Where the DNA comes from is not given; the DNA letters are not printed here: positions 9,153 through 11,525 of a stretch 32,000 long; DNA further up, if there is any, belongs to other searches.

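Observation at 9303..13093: TMADH/FadH-family Fe-S flavoprotein with a dedicated ETF pair, translationally coupled into a sugar ABC-transporter operon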

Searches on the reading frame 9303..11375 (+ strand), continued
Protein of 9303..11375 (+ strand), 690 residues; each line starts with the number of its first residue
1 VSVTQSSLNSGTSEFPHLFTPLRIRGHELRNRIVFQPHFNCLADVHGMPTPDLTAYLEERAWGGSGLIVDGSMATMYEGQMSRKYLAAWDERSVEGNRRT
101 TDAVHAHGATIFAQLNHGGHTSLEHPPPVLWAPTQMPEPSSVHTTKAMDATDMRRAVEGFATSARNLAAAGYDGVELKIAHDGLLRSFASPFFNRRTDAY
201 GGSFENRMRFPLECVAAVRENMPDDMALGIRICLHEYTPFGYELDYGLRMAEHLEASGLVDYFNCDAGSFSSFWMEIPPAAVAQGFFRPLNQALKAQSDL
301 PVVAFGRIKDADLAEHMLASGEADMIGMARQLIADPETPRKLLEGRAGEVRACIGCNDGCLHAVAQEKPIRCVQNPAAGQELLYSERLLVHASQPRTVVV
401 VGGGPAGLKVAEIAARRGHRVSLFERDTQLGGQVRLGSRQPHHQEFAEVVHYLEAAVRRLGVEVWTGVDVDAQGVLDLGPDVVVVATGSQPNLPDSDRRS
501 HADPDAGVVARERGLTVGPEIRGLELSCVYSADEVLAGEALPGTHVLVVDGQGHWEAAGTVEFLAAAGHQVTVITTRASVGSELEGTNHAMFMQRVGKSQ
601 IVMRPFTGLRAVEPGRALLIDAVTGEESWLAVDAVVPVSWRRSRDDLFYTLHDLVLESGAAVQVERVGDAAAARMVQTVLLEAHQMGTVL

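Call 33: search_solved_structures(query=window:9303-11375:+, max_evalue=1e-50, show_alignments=5)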
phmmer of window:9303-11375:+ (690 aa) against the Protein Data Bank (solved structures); distinct sequences matched with E-value up to 1e-50: 7.
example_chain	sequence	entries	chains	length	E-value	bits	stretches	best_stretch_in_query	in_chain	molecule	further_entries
1ps9_A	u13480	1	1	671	4.2e-66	226.8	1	15-501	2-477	2,4-dienoyl-CoA reductase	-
6qkg_A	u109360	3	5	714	1e-64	222.3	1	13-495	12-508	NCR A | NCR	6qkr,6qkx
6de6_A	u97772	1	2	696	4.7e-63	216.7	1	14-678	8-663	Histamine dehydrogenase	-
6l6j_A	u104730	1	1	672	4.1e-59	203.7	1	15-679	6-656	Oxidored_FMN domain-containing protein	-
1djn_A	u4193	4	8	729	1.2e-54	188.9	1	17-576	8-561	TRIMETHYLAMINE DEHYDROGENASE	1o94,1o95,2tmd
1djq_A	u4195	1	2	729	3.1e-54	187.6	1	17-576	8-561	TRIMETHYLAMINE DEHYDROGENASE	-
3k30_A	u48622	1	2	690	1.4e-52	182.2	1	15-676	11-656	Histamine dehydrogenase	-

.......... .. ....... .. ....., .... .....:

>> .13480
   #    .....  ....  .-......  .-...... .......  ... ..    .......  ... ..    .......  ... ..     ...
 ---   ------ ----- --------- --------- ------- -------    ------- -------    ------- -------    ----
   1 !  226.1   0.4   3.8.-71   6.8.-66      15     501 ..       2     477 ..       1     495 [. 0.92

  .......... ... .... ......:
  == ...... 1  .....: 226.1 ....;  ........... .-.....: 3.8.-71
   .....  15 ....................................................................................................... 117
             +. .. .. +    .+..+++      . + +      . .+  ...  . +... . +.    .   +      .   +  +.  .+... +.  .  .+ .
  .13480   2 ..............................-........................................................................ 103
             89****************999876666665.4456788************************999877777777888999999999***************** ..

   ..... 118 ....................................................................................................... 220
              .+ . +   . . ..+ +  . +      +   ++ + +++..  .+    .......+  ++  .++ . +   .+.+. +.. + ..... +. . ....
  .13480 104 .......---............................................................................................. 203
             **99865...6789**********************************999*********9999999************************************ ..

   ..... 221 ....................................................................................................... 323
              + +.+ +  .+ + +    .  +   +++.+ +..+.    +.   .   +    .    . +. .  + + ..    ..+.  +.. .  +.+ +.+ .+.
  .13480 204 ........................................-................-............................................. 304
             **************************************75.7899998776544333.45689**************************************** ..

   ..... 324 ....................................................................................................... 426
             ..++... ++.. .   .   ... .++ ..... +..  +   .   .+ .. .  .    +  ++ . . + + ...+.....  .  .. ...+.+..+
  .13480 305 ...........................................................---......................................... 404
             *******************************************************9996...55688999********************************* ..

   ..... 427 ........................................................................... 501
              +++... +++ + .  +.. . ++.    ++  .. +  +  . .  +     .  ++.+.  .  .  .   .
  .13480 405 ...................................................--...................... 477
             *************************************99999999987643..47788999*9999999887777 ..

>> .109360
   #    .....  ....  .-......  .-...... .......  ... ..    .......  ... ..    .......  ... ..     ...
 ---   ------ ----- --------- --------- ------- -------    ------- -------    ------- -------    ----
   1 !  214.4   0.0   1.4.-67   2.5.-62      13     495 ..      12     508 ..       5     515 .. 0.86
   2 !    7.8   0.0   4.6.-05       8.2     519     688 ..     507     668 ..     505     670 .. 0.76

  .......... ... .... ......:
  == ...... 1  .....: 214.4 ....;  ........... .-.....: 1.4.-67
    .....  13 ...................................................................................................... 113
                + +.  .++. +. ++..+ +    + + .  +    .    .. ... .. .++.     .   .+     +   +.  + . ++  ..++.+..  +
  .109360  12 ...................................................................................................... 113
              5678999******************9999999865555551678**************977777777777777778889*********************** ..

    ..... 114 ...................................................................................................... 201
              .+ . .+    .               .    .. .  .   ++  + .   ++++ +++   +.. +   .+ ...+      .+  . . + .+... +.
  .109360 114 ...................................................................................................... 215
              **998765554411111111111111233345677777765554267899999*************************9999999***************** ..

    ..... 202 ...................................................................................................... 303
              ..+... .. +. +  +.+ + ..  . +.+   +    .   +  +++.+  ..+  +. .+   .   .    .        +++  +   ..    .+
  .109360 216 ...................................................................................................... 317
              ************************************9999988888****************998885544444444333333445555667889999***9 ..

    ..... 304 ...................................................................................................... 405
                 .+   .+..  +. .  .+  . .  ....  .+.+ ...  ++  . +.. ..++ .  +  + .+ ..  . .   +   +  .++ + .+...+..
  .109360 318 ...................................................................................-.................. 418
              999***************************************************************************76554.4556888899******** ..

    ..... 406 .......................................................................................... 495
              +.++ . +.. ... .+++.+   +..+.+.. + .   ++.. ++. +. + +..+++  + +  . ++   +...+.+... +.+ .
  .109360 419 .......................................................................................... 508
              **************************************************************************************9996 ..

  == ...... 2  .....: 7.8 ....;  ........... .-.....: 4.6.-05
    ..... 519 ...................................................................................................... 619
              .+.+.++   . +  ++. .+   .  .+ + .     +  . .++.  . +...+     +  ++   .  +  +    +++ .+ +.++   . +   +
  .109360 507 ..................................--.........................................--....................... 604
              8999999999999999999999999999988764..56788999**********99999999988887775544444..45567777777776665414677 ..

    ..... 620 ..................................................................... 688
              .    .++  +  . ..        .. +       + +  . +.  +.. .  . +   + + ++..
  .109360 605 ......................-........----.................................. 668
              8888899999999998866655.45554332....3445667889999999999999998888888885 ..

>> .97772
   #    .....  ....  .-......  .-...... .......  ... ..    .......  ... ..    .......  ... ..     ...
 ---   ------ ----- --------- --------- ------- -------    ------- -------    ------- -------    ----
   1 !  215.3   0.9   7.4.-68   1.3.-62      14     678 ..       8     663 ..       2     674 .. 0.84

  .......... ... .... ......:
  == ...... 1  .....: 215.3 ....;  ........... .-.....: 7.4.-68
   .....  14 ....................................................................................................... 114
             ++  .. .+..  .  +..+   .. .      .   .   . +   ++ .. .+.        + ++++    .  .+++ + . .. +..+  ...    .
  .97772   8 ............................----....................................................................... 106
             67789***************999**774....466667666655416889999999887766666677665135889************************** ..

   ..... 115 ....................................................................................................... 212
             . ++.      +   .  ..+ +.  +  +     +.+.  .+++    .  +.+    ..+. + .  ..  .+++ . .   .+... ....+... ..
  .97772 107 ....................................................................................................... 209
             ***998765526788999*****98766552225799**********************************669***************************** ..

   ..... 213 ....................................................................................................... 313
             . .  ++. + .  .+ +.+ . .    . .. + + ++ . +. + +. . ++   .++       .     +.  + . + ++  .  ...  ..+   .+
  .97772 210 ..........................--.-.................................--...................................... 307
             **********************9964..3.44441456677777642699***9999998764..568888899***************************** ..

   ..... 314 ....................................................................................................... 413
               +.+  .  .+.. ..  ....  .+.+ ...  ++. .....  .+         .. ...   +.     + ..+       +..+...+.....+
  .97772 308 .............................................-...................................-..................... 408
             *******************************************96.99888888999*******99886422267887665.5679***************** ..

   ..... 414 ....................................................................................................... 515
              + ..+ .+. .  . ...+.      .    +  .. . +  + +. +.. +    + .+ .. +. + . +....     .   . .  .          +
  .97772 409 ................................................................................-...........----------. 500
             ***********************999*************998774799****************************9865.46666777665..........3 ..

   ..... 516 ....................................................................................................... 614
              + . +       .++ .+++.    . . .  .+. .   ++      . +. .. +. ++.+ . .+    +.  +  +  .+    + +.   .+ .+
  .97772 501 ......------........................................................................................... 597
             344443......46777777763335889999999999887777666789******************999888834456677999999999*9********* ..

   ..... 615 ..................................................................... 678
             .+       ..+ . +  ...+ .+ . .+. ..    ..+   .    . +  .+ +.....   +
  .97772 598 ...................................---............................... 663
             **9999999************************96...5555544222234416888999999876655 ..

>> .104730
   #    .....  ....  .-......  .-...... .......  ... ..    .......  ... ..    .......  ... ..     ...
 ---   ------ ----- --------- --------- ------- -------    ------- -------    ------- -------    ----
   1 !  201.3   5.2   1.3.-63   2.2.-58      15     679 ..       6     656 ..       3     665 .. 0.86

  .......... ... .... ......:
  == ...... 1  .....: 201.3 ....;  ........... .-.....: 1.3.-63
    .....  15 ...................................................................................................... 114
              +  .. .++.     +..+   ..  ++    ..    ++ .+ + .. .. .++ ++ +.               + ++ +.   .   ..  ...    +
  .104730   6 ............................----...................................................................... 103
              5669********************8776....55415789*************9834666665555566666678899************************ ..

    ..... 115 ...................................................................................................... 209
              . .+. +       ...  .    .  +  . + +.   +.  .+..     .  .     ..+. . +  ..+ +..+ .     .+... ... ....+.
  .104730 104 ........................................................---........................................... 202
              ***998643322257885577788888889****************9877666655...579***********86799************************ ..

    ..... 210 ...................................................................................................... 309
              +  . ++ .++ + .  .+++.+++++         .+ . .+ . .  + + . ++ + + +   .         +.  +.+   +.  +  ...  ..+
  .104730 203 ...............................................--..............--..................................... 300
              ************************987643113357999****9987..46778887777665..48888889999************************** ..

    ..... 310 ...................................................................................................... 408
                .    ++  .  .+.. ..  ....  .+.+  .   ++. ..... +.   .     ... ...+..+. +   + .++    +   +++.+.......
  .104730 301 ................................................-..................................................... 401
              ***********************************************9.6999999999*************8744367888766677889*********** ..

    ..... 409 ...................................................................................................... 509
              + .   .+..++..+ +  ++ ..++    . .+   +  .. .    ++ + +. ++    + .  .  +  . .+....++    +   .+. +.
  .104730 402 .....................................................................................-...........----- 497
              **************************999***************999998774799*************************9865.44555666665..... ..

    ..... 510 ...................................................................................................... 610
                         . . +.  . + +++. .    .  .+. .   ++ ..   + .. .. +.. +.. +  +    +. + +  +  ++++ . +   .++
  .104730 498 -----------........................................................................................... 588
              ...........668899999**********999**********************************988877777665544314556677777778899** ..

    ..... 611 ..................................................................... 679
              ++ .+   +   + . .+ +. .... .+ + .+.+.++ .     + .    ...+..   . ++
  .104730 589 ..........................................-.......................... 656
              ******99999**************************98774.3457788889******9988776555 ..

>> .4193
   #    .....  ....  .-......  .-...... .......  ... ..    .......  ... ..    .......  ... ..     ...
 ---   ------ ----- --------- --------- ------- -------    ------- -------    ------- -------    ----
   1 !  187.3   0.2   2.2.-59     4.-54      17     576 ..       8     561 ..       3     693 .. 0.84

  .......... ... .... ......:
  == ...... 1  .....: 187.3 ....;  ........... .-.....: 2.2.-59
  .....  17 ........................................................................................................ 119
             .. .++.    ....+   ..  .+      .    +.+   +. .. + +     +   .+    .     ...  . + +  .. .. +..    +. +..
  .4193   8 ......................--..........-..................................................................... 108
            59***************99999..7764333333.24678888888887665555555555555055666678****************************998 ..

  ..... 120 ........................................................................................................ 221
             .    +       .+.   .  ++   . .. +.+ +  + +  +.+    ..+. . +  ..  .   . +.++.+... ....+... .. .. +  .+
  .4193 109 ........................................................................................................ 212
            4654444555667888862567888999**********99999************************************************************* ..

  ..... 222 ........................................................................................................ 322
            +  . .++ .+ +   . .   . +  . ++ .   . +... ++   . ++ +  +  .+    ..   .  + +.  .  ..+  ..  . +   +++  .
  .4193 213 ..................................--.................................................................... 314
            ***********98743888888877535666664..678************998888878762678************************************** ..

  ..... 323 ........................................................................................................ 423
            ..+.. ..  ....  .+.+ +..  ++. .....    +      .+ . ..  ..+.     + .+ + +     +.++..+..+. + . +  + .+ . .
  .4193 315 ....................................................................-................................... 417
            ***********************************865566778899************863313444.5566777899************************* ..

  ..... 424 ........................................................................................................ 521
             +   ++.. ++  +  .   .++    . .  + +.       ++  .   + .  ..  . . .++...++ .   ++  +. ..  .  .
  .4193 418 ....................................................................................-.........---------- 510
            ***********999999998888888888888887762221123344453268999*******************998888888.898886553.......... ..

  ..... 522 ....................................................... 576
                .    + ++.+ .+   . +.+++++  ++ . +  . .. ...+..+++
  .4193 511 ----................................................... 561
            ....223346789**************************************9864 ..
